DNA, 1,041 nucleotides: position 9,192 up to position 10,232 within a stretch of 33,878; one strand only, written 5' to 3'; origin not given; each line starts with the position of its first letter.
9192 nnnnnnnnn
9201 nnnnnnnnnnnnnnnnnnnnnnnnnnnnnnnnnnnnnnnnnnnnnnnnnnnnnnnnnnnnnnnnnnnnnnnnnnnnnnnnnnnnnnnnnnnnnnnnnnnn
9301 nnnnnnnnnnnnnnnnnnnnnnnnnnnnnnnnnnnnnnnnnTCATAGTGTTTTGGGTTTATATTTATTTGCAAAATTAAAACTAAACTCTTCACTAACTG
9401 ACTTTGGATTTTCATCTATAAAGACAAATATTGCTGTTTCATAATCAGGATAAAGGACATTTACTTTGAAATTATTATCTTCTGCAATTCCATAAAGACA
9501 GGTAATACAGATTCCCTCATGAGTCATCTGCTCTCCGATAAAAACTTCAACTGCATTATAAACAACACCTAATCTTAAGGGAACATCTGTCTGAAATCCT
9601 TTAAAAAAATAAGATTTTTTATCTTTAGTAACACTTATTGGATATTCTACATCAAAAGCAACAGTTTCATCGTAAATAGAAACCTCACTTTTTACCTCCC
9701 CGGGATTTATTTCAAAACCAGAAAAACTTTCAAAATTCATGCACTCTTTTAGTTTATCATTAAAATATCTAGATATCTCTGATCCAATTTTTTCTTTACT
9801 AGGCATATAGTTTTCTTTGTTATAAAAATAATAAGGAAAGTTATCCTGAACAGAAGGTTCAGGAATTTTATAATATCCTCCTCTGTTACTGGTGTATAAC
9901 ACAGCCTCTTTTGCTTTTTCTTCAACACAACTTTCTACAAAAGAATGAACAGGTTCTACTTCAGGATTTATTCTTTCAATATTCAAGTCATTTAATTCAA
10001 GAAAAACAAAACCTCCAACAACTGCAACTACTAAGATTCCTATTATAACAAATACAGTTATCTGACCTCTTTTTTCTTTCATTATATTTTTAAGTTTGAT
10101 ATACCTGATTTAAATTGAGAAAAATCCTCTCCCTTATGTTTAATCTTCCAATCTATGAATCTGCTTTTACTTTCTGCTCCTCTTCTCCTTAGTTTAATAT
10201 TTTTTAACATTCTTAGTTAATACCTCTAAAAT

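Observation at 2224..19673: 17.5-kb single-strand island: wHTH regulator, eight prepilin-like genes and giant Cys-rich surface proteins, with no recognisable assembly machinery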

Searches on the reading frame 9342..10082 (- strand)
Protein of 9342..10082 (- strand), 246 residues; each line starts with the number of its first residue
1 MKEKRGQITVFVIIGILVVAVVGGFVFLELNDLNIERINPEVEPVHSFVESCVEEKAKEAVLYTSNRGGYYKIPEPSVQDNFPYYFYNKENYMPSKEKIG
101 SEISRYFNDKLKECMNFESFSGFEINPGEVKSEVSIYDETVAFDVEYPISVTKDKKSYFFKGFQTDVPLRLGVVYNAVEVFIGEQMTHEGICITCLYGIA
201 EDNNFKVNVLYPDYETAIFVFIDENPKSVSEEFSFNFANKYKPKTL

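Call 4: search_protein_families(library=pfam, max_evalue=0.01, proteins=[window:9342-10082:-])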
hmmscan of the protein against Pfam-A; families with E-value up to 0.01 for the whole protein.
window:9342-10082:- (246 aa): 0 families

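Call 8: search_protein_families(library=ncbifam, max_evalue=0.1, proteins=[window:9342-10082:-])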
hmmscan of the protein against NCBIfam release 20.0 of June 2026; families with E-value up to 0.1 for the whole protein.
window:9342-10082:- (246 aa): 0 families

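Call 21: find_homologous_proteins(query=window:9342-10082:-, max_evalue=0.001)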
Query window:9342-10082:- (246 aa): 1 proteins with E <= 0.001 among 250 candidates.
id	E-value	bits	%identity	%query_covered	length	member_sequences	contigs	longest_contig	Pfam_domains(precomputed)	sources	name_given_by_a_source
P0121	8.1e-159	545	100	100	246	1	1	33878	-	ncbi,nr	ncbi:hypothetical protein GF386_00175 [Candidatus Pacearchaeota archaeon]|nr:hypothetical protein [C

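Call 29: search_protein_representatives(alignment_id=A2)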
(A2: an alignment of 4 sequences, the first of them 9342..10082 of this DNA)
Query: 4 sequences, 259 profile positions. Proteins with E-value up to 0.001 (for the whole library): 7738; up to 1e-10: 4811; up to 1e-30: 571. The best 150 are listed.
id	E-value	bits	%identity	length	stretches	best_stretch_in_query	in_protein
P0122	6.2e-95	333.8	-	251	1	10-259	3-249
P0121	3.6e-93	328.0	-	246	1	10-259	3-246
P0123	3.6e-67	242.8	-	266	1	7-258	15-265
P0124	3.7e-64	232.9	-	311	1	10-258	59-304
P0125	4.2e-63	229.5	-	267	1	11-258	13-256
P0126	6.7e-63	228.8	-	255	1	11-258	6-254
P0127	5.7e-62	225.8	-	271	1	10-257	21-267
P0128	6.0e-61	222.4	-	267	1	9-258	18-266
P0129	8.6e-60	218.6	-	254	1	2-259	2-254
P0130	1.0e-59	218.4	-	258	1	4-258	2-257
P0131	1.3e-59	218.0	-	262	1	8-258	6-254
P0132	6.3e-59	215.8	-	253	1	10-258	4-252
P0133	4.3e-57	209.8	-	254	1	10-258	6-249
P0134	6.5e-57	209.2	-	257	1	6-258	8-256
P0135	8.5e-57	208.8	-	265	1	6-258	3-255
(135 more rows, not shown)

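Call 42: search_solved_structures(query=A2, max_evalue=1)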
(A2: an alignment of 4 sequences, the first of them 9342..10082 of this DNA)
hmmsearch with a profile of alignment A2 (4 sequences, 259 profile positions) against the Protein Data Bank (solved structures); distinct sequences matched with E-value up to 1: 0.

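Call 54: predict_structure(alignment_id=A4)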
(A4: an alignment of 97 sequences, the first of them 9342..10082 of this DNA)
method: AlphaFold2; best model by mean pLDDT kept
length: 246 residues; sequences in the alignment: 97
mean_pLDDT: 86.9   pTM: 0.79
mean pLDDT of the five models: 86.9, 86.5, 86.5, 86.0, 85.4
residues with pLDDT >= 90: 145; 70-90: 65; 50-70: 34; < 50: 2
segments of 3 or more residues with pLDDT < 50: none
pLDDT, mean of each block of 10 residues (from residue 1): 77 97 90 69 94 96 91 68 63 88 97 92 96 97 97 96 95 93 84 89 92 86 80 78 59
secondary structure, 60 per line:
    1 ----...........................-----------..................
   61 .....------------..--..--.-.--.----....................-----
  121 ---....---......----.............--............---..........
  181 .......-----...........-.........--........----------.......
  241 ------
elements in order: H5-31 H43-65 H96-115 E124-127 E131-136 E141-153 E156-167 H171-187 H193-203 E205-213 E216-223 E234-240

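Call 56: fold_search(model_id=the predicted structure, library=pdb)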
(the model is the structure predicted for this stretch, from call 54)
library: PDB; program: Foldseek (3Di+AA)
matches with E <= 10: 1333; with E <= 0.001: 0
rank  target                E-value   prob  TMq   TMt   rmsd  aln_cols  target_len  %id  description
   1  9evs_D                9.3e-03  0.13  0.12  0.08  26.7       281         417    7  Structure of the flowering plant mitoribosome with P-site tRNA (released 2025-09-03)
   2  9y9z_35               2.3e-02  0.23  0.15  0.16  20.6       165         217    8  Cryo-EM structure of conoid fiber from Toxoplasma gondii (24-nm repeat) (released 2025-12-03)
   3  6vw4_A                3.3e-02  0.23  0.15  0.21  16.9       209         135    8  2.35 Angstrom structure of Caci_6494 from Catenulispora Acidiphila in complex with S-DNPA (released 2020-06-17)
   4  6vw4_B                4.4e-02  0.20  0.15  0.21  17.0       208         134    7  2.35 Angstrom structure of Caci_6494 from Catenulispora Acidiphila in complex with S-DNPA (released 2020-06-17)
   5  6p77_B                4.9e-02  0.25  0.16  0.24  17.0       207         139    8  2.5 Angstrom structure of Caci_6494 from Catenulispora Acidiphila (released 2020-06-17)
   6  6p77_A                5.2e-02  0.25  0.15  0.24  16.9       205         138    9  2.5 Angstrom structure of Caci_6494 from Catenulispora Acidiphila (released 2020-06-17)
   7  1nh2_D                7.4e-02  0.30  0.11  0.24  12.0        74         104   14  Crystal structure of a yeast TFIIA/TBP/DNA complex (released 2003-10-21)
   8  9xps_7                7.4e-02  0.20  0.19  0.20  16.6       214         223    6  The neck structure of the Phage Phikz (released 2026-02-11)
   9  9xps_6                7.8e-02  0.13  0.12  0.13  17.6       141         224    9  The neck structure of the Phage Phikz (released 2026-02-11)
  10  6qld_P                8.3e-02  0.05  0.09  0.09  18.9       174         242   10  Structure of inner kinetochore CCAN-Cenp-A complex (released 2019-10-02)
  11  9y9z_33               9.3e-02  0.12  0.12  0.16  19.5       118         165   12  Cryo-EM structure of conoid fiber from Toxoplasma gondii (24-nm repeat) (released 2025-12-03)
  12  9y9z_21               9.3e-02  0.12  0.12  0.13  20.4       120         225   12  Cryo-EM structure of conoid fiber from Toxoplasma gondii (24-nm repeat) (released 2025-12-03)
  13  2gid_A                1.0e-01  0.10  0.11  0.17  15.9       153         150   10  Crystal structures of trypanosoma bruciei MRP1/MRP2 (released 2006-09-05)
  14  1q0b_B                1.2e-01  0.04  0.10  0.09  20.4       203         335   10  Crystal structure of the motor protein KSP in complex with ADP and monastrol (released 2004-01-13)
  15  7o4i_V                1.3e-01  0.23  0.11  0.23  11.9        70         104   11  Yeast RNA polymerase II transcription pre-initiation complex with initial transcription bubble (released 2021-06-16)
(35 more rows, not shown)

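Call 64: search_protein_families(library=pfam, alignment_id=A4, max_evalue=1)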
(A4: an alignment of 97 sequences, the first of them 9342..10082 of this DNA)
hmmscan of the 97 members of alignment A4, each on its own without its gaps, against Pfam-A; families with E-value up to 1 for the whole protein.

A. member 1, window:9342-10082:- (246 aa): 1 family
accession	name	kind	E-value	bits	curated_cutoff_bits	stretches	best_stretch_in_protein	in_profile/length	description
PF15884.10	QIL1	-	0.1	13.6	26.6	1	75-117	25-66/77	MICOS complex subunit MIC13, QIL1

B. families by the number of members that match (of 97 scanned): 126 families (the first 25 are shown)
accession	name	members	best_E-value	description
PF10661.14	EssA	8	0.026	WXG100 protein secretion system (Wss), protein EssA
PF17280.7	DUF5345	7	0.078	Family of unknown function (DUF5345)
PF00003.28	7tm_3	6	0.02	7 transmembrane sweet-taste receptor of 3 GCPR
PF05961.16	Chordopox_A13L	5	0.003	Chordopoxvirus A13L protein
PF07690.21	MFS_1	5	0.075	Major Facilitator Superfamily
PF05545.16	FixQ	3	0.0027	Cbb3-type cytochrome oxidase component FixQ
PF12911.12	OppC_N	3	0.012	N-terminal TM domain of oligopeptide transport permease C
PF25630.1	Phycodna_minor_capsid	3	0.021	Phycodnaviridae minor capsid protein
PF20077.4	CcmD_alt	3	0.067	CcmD family protein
PF21004.2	MCEL_GT_NTPase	2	0.003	mRNA capping enzyme catalytic subunit, GTase, NTPase domain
PF24208.1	Beta-tre_PLH30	2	0.014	Endo-acting ulvan lyase beta-trefoil domain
PF25611.1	KCTD_C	2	0.024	KCTD C-terminal domain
PF19486.4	DUF6022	2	0.033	Family of unknown function (DUF6022)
PF10717.14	ODV-E18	2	0.036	Occlusion-derived virus envelope protein ODV-E18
PF22852.1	SoxE_N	2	0.05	Sulfocyanin, N-terminal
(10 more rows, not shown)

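Call 67: search_solved_structures(query=A4, max_evalue=10)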
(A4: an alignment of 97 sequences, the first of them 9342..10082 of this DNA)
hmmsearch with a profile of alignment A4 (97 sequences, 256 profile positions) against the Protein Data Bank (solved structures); distinct sequences matched with E-value up to 10: 10.
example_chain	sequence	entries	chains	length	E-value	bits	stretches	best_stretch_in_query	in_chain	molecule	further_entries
9vkg_C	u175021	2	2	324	0.69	12.3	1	13-60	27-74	Cell cycle control protein 50A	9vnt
7py4_B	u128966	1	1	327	0.69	12.3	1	13-60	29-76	Cell cycle control protein 50A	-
6k7g_C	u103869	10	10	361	0.82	12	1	13-60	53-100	Cell cycle control protein 50A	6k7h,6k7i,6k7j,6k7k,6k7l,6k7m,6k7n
6lkn_C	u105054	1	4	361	0.82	12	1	13-60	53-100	Cell cycle control protein 50A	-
7bsp_C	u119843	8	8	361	0.82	12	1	13-60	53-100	CDC50A | Cell cycle control protein 50A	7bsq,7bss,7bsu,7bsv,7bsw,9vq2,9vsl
8ox4_B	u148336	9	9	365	0.83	12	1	13-60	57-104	Cell cycle control protein 50A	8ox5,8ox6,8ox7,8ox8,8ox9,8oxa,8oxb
7vgi_A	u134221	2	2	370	0.84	12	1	13-60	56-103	Cell cycle control protein 50A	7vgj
6u0o_B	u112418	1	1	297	0.93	11.9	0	4-64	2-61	LYZ2 domain-containing protein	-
7us3_A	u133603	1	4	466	1.1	11.6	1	181-255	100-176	Putrescine N-hydroxylase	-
7npw_A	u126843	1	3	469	1.7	11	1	122-161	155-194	Excitatory amino acid transporter 1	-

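Call 75: search_protein_families(library=phrogs, max_evalue=0.01, proteins=[window:9342-10082:-])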
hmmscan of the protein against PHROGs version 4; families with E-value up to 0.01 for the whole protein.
window:9342-10082:- (246 aa): 0 families

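Call 86: list_cluster_members(proteins=[window:9342-10082:-, window:3969-4889:-, window:12507-14252:-, window:169-969:+])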
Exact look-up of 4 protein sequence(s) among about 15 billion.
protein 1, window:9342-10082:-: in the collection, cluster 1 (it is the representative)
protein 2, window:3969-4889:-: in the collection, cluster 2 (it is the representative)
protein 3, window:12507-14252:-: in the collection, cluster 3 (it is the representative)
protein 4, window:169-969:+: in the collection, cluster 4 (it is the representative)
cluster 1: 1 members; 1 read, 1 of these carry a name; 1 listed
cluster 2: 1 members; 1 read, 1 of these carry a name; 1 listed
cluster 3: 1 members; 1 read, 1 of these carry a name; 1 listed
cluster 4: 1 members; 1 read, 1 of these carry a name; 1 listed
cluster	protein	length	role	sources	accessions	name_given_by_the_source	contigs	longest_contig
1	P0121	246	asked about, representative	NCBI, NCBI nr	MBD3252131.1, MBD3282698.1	hypothetical protein GF386_00175 [Candidatus Pacearchaeota archaeon] | hypothetical protein [Candidatus Pacearchaeota archaeon]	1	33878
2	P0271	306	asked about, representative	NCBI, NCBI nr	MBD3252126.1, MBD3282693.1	hypothetical protein GF386_00150 [Candidatus Pacearchaeota archaeon] | hypothetical protein [Candidatus Pacearchaeota archaeon]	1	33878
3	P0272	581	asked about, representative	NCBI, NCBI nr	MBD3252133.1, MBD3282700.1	hypothetical protein GF386_00185 [Candidatus Pacearchaeota archaeon] | hypothetical protein [Candidatus Pacearchaeota archaeon]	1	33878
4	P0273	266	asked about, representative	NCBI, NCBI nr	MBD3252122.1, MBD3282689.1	hypothetical protein GF386_00130 [Candidatus Pacearchaeota archaeon] | hypothetical protein [Candidatus Pacearchaeota archaeon]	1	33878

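Call 88: find_homologous_proteins(query=A4, max_evalue=0.001)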
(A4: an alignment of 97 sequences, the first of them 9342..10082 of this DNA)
Query A4 (97 sequences) (246 aa, profile of the alignment): 241 proteins with E <= 0.001 among 6878 candidates; the best 120 are listed.
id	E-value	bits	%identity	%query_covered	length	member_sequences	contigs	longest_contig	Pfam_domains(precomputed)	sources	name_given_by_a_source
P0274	3.5e-98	346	27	67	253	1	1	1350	-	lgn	-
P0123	3.5e-97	343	25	97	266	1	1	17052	-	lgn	-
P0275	5.2e-97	342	28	69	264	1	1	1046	-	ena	-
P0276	9.5e-97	341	25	87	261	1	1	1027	-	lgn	-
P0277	1.2e-94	334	26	65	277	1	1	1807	-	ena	-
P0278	1.3e-94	334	23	68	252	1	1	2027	-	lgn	-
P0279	1.4e-94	334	24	64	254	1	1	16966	-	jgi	-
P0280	1.6e-93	331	31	73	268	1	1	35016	-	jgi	-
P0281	1.7e-93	331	23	76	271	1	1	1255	-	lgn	-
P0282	2.1e-93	330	25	94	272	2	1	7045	-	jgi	-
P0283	2.2e-93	330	25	62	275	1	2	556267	-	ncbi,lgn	-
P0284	1.0e-92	328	26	67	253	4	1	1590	-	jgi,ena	-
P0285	1.3e-92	328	26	67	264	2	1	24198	-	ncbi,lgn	-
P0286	2.3e-92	327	27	65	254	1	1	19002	-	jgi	jgi:hypothetical protein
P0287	2.4e-92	327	24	65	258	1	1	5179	-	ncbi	-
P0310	1.3e-89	318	27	54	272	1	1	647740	-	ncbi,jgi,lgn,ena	ncbi:MAG: hypothetical protein WC438_00845 [Candidatus Pacearchaeota archaeon]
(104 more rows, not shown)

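Call 101: find_encoding_contigs(protein=P0310, flank=10000, max_places=1)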
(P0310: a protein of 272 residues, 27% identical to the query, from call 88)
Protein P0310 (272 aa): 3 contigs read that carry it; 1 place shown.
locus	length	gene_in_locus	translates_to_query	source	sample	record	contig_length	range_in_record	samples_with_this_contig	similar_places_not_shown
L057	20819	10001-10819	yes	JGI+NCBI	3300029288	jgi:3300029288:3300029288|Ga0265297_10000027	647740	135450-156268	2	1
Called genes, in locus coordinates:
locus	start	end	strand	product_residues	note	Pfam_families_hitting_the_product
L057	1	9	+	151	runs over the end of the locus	-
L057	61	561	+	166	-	PF01870:Hjc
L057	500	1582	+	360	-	-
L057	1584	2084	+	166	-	PF27325:MJ0538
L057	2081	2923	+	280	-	PF05822:UMPH-1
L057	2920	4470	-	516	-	-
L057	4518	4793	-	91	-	-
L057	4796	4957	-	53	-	-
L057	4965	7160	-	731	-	-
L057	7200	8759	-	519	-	-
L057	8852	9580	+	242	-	PF00705:PCNA_N, PF02747:PCNA_C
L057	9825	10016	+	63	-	-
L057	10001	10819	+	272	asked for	-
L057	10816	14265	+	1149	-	-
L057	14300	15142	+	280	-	-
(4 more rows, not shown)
